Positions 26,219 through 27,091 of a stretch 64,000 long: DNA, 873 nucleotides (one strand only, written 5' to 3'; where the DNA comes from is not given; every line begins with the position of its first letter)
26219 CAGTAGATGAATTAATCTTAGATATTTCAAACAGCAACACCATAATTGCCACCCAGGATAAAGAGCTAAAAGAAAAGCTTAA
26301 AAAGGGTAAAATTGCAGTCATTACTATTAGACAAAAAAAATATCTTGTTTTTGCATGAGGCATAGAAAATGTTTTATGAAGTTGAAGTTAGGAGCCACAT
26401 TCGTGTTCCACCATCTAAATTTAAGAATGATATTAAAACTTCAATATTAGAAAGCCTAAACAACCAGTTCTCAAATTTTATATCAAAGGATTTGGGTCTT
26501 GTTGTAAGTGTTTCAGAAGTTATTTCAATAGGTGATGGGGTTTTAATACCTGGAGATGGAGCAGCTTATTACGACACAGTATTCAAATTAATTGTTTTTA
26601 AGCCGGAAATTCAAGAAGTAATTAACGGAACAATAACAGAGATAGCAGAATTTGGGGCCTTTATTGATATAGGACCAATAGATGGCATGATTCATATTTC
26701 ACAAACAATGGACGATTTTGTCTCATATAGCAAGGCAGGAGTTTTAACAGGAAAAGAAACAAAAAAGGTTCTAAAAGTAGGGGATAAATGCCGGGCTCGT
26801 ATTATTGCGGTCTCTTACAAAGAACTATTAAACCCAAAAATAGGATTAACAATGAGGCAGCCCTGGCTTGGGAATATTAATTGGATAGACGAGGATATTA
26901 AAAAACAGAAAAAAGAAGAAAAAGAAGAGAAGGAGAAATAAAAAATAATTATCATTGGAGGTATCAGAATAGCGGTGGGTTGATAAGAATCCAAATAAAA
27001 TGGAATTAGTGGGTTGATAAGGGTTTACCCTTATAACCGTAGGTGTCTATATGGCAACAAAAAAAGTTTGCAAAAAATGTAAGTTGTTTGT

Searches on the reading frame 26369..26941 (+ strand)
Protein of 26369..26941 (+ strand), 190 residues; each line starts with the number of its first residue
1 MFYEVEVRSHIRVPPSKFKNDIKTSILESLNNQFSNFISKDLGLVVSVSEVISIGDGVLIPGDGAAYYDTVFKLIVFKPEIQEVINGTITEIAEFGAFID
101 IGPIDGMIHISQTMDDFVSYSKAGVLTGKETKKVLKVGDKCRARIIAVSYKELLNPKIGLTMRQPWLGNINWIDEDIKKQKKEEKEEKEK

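Call 18: find_encoding_contigs(protein=window:26369-26941:+, flank=3000, max_places=10)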
Protein window:26369-26941:+ (190 aa): no gene with exactly this product is on record in the collection.

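Call 19: find_homologous_proteins(query=window:26369-26941:+, max_evalue=1e-20)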
Query window:26369-26941:+ (190 aa): 7909 proteins with E <= 1e-20 among 8000 candidates; the best 120 are listed.
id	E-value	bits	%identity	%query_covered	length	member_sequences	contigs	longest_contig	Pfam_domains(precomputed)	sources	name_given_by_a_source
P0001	1.2e-113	396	94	93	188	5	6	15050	PF03876.23,PF00575.30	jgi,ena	-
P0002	4.2e-109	381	90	93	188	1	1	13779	PF03876.23,PF00575.30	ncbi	-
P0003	1.8e-101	356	82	100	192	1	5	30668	PF03876.23,PF00575.30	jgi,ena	-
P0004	5.8e-94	331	78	100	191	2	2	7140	PF03876.23,PF00575.30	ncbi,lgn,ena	ncbi:MAG: DNA-directed RNA polymerase [Nanoarchaeota archaeon]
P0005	1.1e-93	330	76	100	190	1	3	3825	PF03876.23,PF00575.30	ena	-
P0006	1.9e-91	323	72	96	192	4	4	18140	PF03876.23,PF00575.30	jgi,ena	-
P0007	3.6e-91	322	73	100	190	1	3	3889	PF03876.23,PF00575.30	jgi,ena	-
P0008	7.7e-91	321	76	93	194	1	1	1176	PF03876.23,PF00575.30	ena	-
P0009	2.1e-90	320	71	93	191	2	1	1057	PF03876.23,PF00575.30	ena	-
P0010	2.2e-90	320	71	100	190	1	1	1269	PF03876.23,PF00575.30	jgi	-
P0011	2.3e-90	320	73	93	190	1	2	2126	PF03876.23,PF00575.30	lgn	-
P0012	2.6e-90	319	75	93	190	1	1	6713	PF03876.23,PF00575.30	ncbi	-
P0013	2.6e-90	319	73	91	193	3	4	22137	PF03876.23,PF00575.30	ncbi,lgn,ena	ncbi:MAG: DNA-directed RNA polymerase [Nanoarchaeota archaeon]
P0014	6.2e-90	318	73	100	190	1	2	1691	PF03876.23,PF00575.30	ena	-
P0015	1.7e-89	317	71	99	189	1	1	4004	PF03876.23,PF00575.30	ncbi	-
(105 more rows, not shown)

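Call 20: find_encoding_contigs(protein=P0001, flank=4000, max_places=4)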
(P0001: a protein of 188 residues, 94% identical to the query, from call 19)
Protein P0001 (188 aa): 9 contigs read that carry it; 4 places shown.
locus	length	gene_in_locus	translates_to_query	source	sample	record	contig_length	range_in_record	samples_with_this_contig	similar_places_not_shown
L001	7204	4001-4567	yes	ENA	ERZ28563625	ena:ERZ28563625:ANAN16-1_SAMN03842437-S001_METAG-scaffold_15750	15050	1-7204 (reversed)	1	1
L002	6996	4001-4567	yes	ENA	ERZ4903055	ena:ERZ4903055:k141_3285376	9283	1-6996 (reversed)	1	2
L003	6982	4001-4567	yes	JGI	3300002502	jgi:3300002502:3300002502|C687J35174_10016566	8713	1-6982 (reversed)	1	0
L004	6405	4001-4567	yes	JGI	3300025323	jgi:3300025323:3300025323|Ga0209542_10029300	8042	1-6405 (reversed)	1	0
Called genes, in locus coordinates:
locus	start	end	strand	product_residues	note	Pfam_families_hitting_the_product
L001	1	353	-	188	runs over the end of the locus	-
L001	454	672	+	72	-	-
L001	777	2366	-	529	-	-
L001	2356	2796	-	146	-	-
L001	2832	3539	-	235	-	-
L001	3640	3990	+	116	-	PF18477:PIN_9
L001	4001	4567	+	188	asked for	PF03876:SHS2_Rpb7-N, PF00575:S1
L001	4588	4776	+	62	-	PF06093:Spt4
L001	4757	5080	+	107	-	PF01282:Ribosomal_S24e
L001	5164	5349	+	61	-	PF01599:Ribosomal_S27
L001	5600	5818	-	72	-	-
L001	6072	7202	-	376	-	?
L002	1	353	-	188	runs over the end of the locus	-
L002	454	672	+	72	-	-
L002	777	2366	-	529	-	-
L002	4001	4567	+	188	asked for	PF03876:SHS2_Rpb7-N, PF00575:S1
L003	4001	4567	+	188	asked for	PF03876:SHS2_Rpb7-N, PF00575:S1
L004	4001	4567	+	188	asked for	PF03876:SHS2_Rpb7-N, PF00575:S1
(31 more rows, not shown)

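Call 21: find_encoding_contigs(protein=P0002, flank=4000, max_places=2)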
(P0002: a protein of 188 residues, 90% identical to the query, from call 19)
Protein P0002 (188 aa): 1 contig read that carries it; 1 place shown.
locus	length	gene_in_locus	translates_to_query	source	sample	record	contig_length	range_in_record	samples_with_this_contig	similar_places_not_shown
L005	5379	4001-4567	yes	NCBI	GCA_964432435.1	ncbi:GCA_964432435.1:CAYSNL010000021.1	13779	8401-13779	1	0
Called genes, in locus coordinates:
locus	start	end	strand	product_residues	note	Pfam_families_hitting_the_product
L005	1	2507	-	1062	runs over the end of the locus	PF02518:HATPase_c, PF00204:DNA_gyraseB, PF14890:Intein_splicing, PF01751:Toprim, PF00986:DNA_gyraseB_C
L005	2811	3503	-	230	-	-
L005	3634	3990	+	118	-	PF18477:PIN_9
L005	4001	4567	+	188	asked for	PF03876:SHS2_Rpb7-N, PF00575:S1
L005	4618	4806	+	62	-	PF06093:Spt4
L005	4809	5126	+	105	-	PF01282:Ribosomal_S24e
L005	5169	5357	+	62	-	PF01599:Ribosomal_S27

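Call 22: find_encoding_contigs(protein=P0003, flank=4000, max_places=3)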
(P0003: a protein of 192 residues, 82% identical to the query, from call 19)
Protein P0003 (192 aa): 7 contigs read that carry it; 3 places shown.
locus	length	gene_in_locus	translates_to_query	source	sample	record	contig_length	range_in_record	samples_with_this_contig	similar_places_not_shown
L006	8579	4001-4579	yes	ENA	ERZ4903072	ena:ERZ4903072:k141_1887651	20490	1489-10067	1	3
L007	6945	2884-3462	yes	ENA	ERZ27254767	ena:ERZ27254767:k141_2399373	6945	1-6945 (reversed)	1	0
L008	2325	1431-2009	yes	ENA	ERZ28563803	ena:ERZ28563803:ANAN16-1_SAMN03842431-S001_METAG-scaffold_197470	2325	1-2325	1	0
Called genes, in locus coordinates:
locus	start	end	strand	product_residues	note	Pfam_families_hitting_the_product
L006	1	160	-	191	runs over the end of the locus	-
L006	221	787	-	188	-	-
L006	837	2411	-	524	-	-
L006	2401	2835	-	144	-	-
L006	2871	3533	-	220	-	-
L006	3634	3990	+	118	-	PF18477:PIN_9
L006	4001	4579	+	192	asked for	PF03876:SHS2_Rpb7-N, PF00575:S1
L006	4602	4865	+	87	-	PF12961:DUF3850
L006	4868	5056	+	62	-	PF06093:Spt4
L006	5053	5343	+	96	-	-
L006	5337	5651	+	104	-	PF01282:Ribosomal_S24e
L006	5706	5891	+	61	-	PF01599:Ribosomal_S27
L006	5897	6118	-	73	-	-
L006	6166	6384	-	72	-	-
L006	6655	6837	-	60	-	-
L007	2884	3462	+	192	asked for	PF03876:SHS2_Rpb7-N, PF00575:S1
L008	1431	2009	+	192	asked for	PF03876:SHS2_Rpb7-N, PF00575:S1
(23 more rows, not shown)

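Call 28: find_related_loci(query=window:26369-26941:+, collection=genome_contigs, flank=3000)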
Query window:26369-26941:+ (190 aa) in genome_contigs; peptide patterns used: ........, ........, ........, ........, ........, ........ (x = any residue, [..] = any of these).
599 stretches matched a pattern (row limit reached: there are more); 244 encode a relative of the query (tblastn E <= 1e-3); the best 80 are kept; 80 distinct loci.
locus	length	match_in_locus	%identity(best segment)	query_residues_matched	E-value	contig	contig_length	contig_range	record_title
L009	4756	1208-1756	80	1-183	2e-100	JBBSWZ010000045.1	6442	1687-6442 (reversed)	MAG: Nanoarchaeota archaeon isolate H51-bin078_1 H51_bin078_1_000000000045, whole genome shotgun sequence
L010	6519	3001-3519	73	1-173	1e-89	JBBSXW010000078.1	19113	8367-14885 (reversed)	MAG: Nanoarchaeota archaeon isolate H51-bin130_1 H51_bin130_1_000000000078, whole genome shotgun sequence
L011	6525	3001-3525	71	1-175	2e-85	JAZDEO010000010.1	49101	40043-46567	MAG: archaeon isolate MEGAHIT-group-0.155 k141_19289251, whole genome shotgun sequence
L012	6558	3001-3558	67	1-186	1e-82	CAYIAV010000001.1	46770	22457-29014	MAG TPA_asm: Candidatus Woesearchaeota archaeon isolate ERP119705_co1_735 genome assembly, contig: NODE_585_length_46770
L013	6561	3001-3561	63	1-187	4e-82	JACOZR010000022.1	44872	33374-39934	MAG: Candidatus Woesearchaeota archaeon isolate NC_groundwater_210_Ag_S-0.1um_32_9 S4_GD2017_2_S1_scaffold_809, whole ge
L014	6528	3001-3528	69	1-176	5e-82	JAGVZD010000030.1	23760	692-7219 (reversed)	Candidatus Woesearchaeota archaeon isolate RIFCSPLOWO2_02_FULL_30_14 rifcsplowo2_02_scaffold_2478, whole genome shotgun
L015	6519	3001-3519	67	1-173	1e-81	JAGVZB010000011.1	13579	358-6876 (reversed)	Candidatus Woesearchaeota archaeon isolate RIFCSPHIGHO2_01_FULL_34_12 rifcsphigho2_01_scaffold_11518, whole genome shotg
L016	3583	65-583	68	1-173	3e-81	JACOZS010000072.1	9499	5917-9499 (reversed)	MAG: Candidatus Woesearchaeota archaeon isolate NC_groundwater_211_Ag_S-0.1um_35_14 S4_GD2017_2_S1_scaffold_5006, whole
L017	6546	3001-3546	65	1-182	3e-81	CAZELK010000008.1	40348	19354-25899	MAG TPA_asm: Candidatus Woesearchaeota archaeon isolate binchicken_co251_306 genome assembly, contig: NODE_1358_length_4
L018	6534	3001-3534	63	1-178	7e-81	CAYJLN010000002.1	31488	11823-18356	MAG TPA_asm: Candidatus Woesearchaeota archaeon isolate ERP125453_co1_106 genome assembly, contig: NODE_1176_length_3148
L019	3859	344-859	67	1-172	4e-81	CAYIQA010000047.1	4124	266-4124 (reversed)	MAG TPA_asm: Candidatus Woesearchaeota archaeon isolate ERP119705_co24_41 genome assembly, contig: NODE_41680_length_412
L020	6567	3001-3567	59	1-189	8e-78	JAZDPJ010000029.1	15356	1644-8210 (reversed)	MAG: archaeon isolate MEGAHIT-group-0.828 k141_19750333, whole genome shotgun sequence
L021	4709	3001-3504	69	1-168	2e-77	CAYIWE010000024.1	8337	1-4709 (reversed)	MAG TPA_asm: Candidatus Woesearchaeota archaeon isolate ERP119705_co3_634 genome assembly, contig: NODE_10737_length_833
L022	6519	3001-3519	65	1-173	1e-77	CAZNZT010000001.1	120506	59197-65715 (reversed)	MAG TPA_asm: uncultured Methanosarcinales archaeon isolate binchicken_co256_988 genome assembly, contig: NODE_50_length_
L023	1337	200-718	66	1-173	2e-82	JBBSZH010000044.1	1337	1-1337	MAG: Nanoarchaeota archaeon isolate H43-bin087_1 H43_bin087_1_000000000044, whole genome shotgun sequence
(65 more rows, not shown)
